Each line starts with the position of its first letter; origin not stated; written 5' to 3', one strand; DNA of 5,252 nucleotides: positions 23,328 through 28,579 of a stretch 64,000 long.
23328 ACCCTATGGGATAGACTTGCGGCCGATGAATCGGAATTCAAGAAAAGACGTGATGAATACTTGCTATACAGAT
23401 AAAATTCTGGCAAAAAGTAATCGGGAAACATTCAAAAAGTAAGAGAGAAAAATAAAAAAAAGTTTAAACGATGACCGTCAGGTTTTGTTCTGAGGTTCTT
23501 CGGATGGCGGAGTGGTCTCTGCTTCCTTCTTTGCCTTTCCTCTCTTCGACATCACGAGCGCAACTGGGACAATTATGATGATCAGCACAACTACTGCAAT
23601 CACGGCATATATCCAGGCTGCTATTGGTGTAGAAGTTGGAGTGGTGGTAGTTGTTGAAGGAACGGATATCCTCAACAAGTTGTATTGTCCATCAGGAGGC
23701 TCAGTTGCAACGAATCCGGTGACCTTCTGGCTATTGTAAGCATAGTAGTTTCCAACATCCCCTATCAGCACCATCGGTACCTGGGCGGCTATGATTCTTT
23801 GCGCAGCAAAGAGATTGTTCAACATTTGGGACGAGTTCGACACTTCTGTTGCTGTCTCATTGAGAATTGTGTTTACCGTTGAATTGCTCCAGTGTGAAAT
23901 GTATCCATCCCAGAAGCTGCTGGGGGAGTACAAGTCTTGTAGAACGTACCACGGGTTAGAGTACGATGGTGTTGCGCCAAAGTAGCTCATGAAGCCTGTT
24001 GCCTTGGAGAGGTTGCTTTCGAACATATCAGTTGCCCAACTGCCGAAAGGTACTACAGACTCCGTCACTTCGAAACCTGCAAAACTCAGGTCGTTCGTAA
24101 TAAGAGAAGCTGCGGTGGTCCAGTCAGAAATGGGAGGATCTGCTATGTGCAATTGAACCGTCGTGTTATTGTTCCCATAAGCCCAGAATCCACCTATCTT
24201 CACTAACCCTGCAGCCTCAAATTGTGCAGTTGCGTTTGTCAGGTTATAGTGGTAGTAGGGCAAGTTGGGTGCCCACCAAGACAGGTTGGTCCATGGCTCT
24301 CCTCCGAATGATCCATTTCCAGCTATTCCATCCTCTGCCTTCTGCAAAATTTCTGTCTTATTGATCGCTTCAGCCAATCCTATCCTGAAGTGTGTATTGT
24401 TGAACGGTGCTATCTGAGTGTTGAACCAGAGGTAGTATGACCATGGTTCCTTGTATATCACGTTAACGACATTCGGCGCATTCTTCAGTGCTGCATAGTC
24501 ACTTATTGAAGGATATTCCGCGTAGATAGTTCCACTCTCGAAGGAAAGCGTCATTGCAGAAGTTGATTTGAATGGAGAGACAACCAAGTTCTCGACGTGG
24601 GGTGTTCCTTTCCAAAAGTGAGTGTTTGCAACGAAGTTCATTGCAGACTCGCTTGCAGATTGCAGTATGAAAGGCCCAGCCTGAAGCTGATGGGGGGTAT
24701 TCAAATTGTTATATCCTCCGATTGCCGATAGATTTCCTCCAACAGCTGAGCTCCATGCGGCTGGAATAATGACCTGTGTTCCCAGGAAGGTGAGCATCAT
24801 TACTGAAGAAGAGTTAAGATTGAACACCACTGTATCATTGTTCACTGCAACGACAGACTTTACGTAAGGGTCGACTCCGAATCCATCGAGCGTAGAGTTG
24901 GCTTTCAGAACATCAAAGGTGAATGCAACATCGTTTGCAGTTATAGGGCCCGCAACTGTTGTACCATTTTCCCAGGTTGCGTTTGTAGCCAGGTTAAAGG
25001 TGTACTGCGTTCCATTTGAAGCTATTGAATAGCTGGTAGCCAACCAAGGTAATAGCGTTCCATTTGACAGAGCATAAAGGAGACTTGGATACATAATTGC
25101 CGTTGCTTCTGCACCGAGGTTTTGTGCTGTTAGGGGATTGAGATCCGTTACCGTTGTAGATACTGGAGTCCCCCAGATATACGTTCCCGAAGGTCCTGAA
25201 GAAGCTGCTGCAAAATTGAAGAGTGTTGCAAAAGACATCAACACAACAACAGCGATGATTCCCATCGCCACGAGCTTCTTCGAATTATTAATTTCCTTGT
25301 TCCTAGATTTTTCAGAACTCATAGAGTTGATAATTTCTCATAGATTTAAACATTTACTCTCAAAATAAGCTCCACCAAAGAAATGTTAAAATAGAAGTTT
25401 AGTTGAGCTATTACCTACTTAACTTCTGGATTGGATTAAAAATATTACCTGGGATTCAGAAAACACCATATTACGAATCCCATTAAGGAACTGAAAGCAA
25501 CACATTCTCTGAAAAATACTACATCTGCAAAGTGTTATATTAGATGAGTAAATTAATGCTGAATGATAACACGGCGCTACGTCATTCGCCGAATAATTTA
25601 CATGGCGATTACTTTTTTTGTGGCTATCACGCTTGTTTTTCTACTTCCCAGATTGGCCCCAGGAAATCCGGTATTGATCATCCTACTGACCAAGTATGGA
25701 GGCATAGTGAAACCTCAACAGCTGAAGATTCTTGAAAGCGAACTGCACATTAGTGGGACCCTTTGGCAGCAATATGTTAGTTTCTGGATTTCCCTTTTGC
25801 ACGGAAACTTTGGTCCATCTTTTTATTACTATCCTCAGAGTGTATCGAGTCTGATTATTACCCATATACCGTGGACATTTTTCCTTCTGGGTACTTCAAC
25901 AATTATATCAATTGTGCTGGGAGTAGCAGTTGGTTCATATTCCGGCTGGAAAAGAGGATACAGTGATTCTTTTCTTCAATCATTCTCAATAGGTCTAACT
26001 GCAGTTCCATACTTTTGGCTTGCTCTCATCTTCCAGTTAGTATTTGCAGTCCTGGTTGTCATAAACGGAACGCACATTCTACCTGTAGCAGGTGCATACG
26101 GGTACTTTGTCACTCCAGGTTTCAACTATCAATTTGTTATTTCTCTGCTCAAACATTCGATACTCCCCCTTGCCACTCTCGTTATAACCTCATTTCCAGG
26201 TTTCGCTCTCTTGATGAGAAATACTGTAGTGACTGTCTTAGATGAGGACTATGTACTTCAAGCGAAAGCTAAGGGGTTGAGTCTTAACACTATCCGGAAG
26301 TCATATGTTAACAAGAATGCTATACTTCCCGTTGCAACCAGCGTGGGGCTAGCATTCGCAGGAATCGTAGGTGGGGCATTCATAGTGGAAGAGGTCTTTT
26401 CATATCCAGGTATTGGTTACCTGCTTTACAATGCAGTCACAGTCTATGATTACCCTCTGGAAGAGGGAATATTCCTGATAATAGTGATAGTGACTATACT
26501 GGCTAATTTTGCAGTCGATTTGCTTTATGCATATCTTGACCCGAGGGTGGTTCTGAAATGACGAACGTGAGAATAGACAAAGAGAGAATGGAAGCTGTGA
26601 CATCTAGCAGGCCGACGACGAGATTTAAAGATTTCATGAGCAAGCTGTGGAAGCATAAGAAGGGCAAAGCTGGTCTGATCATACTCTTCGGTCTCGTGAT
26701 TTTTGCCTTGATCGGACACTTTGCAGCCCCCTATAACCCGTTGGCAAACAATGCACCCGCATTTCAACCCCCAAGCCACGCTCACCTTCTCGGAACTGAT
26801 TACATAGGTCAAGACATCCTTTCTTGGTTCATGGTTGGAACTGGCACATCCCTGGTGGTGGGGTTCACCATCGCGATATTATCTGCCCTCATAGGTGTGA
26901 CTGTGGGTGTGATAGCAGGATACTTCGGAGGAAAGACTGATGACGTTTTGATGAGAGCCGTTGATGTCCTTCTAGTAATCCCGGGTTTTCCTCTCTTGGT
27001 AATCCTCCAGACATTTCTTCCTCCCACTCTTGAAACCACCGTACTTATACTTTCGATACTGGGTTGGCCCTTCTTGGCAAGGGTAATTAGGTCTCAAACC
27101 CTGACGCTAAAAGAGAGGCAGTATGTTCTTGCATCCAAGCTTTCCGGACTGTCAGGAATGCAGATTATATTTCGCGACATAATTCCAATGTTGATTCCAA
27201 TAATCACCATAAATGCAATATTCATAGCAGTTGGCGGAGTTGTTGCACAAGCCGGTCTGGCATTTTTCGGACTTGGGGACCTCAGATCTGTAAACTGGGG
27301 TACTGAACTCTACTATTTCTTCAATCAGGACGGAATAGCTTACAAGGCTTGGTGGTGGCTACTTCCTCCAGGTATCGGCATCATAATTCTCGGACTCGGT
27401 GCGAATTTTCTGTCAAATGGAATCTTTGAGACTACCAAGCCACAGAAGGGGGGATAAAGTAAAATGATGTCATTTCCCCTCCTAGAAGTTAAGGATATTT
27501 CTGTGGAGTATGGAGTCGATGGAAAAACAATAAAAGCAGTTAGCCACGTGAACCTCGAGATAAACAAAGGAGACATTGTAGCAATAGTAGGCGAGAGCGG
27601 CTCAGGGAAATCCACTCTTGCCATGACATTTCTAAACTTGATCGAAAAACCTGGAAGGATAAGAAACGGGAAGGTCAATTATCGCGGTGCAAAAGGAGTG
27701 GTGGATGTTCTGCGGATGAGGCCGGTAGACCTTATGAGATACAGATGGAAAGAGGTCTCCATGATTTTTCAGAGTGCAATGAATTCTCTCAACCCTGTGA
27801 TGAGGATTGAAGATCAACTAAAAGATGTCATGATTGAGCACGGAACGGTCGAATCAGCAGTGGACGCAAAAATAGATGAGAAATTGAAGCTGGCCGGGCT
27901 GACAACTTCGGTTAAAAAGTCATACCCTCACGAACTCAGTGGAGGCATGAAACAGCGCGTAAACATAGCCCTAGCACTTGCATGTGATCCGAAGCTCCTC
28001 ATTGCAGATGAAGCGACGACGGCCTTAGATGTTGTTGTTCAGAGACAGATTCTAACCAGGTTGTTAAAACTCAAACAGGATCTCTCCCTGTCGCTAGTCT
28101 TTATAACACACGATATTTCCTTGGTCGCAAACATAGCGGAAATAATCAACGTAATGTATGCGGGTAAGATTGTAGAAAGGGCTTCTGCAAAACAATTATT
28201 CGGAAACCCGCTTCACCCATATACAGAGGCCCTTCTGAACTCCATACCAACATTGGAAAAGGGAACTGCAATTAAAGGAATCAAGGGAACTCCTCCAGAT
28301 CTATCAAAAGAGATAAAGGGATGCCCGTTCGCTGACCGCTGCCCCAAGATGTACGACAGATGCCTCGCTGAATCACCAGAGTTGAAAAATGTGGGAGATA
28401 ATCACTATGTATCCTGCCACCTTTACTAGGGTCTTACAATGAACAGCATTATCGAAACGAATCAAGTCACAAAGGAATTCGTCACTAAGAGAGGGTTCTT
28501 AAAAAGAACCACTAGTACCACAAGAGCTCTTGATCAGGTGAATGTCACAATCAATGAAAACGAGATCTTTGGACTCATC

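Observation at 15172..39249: Contiguous ~24-kb island for scavenging and catabolism of bacterial peptidoglycan in an archaeal-looking genome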

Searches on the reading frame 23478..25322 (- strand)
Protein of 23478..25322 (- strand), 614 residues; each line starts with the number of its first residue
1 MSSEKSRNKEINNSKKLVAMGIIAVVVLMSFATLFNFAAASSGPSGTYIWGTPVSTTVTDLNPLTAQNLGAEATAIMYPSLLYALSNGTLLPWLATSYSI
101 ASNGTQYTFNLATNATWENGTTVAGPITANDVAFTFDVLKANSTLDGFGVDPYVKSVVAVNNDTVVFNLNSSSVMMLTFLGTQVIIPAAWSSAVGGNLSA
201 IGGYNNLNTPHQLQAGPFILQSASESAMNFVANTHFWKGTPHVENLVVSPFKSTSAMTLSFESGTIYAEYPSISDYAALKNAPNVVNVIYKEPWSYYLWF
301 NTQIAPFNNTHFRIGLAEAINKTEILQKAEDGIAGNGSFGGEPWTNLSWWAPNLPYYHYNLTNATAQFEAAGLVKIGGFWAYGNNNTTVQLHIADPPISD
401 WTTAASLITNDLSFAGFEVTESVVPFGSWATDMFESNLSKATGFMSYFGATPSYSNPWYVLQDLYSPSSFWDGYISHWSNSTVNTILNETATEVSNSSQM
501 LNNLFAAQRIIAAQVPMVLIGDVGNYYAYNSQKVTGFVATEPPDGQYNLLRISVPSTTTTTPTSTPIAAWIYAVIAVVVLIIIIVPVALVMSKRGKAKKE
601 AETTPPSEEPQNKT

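Call 3: search_protein_families(library=pfam, proteins=[window:23478-25322:-], max_evalue=0.001)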
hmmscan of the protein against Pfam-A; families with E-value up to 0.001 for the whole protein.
window:23478-25322:- (614 aa): 1 family
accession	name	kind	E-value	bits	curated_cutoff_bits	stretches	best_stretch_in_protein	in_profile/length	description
PF00496.27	SBP_bac_5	-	2.2e-50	172.3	32.4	1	90-469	2-365/368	Bacterial extracellular solute-binding proteins, family 5 Middle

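Call 5: search_protein_families(library=ncbifam, proteins=[window:23478-25322:-], max_evalue=0.001)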
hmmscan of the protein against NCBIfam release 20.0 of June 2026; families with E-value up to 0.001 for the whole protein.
window:23478-25322:- (614 aa): 7 families
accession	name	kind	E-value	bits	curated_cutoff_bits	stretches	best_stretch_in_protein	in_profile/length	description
NF011689.0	PRK15109.1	equivalog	8.1e-20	71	560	1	76-529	64-516/547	ABC transporter substrate-binding protein SapA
TIGR02294.1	nickel_nikA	equivalog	2e-18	66.2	393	1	56-373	14-327/501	nickel ABC transporter substrate-binding protein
NF043070.1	DppA_dipep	equivalog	4.7e-15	55.1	1005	1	74-539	58-521/535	dipeptide ABC transporter periplasmic-binding protein DppA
NF047575.1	opine_bind_CntA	exception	4.2e-10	38.8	800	1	20-254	11-233/535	staphylopine-dependent metal ABC transporter substrate-binding lipoprotein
NF045467.1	Opp4A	equivalog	1.3e-09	36.8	650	1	214-536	209-540/556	oligopeptide ABC transporter substrate-binding protein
NF045468.1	Opp5A_nikA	equivalog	1.7e-08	33.5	600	1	81-378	48-323/488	nickel ABC transporter substrate-binding protein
TIGR04028.1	SBP_KPN_01854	hypoth_equivalog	0.00011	20.9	468.5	1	90-171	44-125/509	TIGR04028 family ABC transporter substrate-binding protein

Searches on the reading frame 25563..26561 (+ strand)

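Call 3: search_protein_families(library=pfam, proteins=[window:25563-26561:+], max_evalue=0.001)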
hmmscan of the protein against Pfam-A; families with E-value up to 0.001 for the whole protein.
window:25563-26561:+ (332 aa): 2 families
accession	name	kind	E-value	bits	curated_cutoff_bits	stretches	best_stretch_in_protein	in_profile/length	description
PF00528.27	BPD_transp_1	-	2.7e-36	125.4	26.4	1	120-329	1-182/184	Binding-protein-dependent transport system inner membrane component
PF19300.4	BPD_transp_1_N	-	0.00048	20.7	23.8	1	5-81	3-75/114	Binding-prot-dependent transport system membrane comp, N-term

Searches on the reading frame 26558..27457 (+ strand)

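Call 3: search_protein_families(library=pfam, proteins=[window:26558-27457:+], max_evalue=0.001)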
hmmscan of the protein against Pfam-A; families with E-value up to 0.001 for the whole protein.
window:26558-27457:+ (299 aa): 2 families
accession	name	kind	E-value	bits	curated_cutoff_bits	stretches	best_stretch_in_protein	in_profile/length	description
PF00528.27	BPD_transp_1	-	4.4e-21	75.9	26.4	1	113-289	1-174/184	Binding-protein-dependent transport system inner membrane component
PF12911.12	OppC_N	-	5.9e-08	32.9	23.9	1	22-72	2-53/53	N-terminal TM domain of oligopeptide transport permease C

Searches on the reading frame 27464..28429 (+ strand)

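Call 4: search_protein_families(library=pfam, proteins=[window:27464-28429:+], max_evalue=0.001)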
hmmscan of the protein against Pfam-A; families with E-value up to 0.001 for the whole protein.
window:27464-28429:+ (321 aa): 8 families
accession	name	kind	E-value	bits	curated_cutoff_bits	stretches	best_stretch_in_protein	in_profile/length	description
PF00005.33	ABC_tran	-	2.1e-27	96.9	25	1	27-186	2-137/137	ABC transporter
PF08352.17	oligo_HPY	-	1.1e-19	71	27.1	1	237-300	1-65/65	Oligopeptide/dipeptide transporter, C-terminal region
PF13304.12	AAA_21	-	5.4e-07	30.4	27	0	154-221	234-303/304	AAA domain, putative AbiEii toxin, Type IV TA system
PF02463.25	SMC_N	-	3.6e-05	23.7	40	1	37-232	25-213/220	RecF/RecN/SMC N terminal domain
PF13401.12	AAA_22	-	0.0001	23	27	0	37-214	6-121/130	AAA domain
PF05621.17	TniB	-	0.0003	20.7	22.4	0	165-214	109-160/189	Bacterial TniB protein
PF13555.12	AAA_29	-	0.00059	20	27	0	30-52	16-38/61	P-loop containing region of AAA domain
PF13191.12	AAA_16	-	0.00073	20.5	32.6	0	36-64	24-52/167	AAA ATPase domain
